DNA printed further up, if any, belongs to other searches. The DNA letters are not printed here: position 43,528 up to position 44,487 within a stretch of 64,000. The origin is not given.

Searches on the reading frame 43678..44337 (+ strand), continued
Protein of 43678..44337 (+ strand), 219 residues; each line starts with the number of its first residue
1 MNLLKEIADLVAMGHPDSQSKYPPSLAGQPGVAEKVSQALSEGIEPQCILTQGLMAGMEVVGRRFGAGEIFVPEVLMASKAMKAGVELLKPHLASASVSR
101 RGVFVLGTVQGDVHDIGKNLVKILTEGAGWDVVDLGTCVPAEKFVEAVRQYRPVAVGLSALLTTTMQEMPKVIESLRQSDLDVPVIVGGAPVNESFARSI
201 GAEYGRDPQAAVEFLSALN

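Call 70: search_solved_structures(query=window:43678-44334:+, max_evalue=10, show_alignments=0)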
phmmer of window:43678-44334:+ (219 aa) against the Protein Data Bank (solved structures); distinct sequences matched with E-value up to 10: 32.
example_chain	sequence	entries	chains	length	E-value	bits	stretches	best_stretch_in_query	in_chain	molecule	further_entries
1y80_A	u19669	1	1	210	3.4e-45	157.5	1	31-213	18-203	Predicted cobalamin binding protein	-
7xcn_M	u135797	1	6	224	5e-40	140.7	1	33-214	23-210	Trimethylamine methyltransferase corrinoid protein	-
8ssd_A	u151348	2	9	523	1.2e-34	123.2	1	30-205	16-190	Methionine synthase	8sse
9cbp_A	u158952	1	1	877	2.1e-34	122.3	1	30-205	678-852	Methionine synthase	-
8ssc_A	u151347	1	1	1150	3.3e-34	121.7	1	30-205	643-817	Methionine synthase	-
4jgi_A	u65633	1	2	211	7.9e-34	120.5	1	49-203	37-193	Putative uncharacterized protein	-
9cbq_A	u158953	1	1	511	1.1e-33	120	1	30-205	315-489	Methionine synthase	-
9cbo_A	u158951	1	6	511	1.4e-33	119.6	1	30-205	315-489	Methionine synthase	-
9cbr_A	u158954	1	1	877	3e-33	118.6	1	30-205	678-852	Methionine synthase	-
2i2x_B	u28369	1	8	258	3.1e-32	115.2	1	29-210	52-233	Methyltransferase 1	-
1bmt_A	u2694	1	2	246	3.3e-31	111.9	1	36-196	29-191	METHIONINE SYNTHASE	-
3bul_A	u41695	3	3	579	1.1e-30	110.1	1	36-196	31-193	Methionine synthase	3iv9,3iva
8g3h_A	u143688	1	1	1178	1.3e-30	110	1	30-204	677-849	Methionine synthase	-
1k7y_A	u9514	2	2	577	6.1e-29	104.5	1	36-196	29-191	methionine synthase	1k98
3ezx_A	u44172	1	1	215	6.7e-28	101.1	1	31-207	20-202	Monomethylamine corrinoid protein 1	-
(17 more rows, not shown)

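Call 75: list_cluster_members(proteins=[P0248, P0249, P0251, P0256, P0003, P0010])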
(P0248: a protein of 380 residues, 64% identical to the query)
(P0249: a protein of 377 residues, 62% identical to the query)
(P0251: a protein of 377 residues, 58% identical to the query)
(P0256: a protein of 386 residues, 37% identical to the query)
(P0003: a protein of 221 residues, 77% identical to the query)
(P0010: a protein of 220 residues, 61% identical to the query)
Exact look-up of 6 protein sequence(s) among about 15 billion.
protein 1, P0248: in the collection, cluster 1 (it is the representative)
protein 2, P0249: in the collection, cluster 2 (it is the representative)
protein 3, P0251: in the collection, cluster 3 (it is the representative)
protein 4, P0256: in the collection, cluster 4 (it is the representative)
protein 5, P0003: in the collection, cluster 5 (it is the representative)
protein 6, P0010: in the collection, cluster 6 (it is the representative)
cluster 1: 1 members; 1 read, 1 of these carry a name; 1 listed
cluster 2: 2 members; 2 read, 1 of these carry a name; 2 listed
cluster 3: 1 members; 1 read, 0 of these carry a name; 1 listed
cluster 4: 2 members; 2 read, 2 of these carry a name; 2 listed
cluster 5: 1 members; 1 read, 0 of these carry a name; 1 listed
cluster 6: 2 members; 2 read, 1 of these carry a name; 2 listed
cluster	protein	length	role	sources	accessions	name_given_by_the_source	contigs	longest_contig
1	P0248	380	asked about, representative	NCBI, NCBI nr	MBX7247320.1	MAG: uroporphyrinogen decarboxylase family protein [Candidatus Sumerlaeaceae bacterium] | uroporphyrinogen decarboxylase family protein [Candidatus Sumerlaeaceae bacterium]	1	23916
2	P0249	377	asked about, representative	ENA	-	-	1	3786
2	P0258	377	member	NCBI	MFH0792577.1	MAG: uroporphyrinogen decarboxylase family protein [bacterium]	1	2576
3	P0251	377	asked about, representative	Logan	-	-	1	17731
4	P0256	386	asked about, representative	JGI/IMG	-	hypothetical protein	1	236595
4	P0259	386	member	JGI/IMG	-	hypothetical protein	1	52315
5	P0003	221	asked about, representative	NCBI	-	-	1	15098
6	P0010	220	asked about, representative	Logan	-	-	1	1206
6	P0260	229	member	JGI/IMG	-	5-methyltetrahydrofolate--homocysteine methyltransferase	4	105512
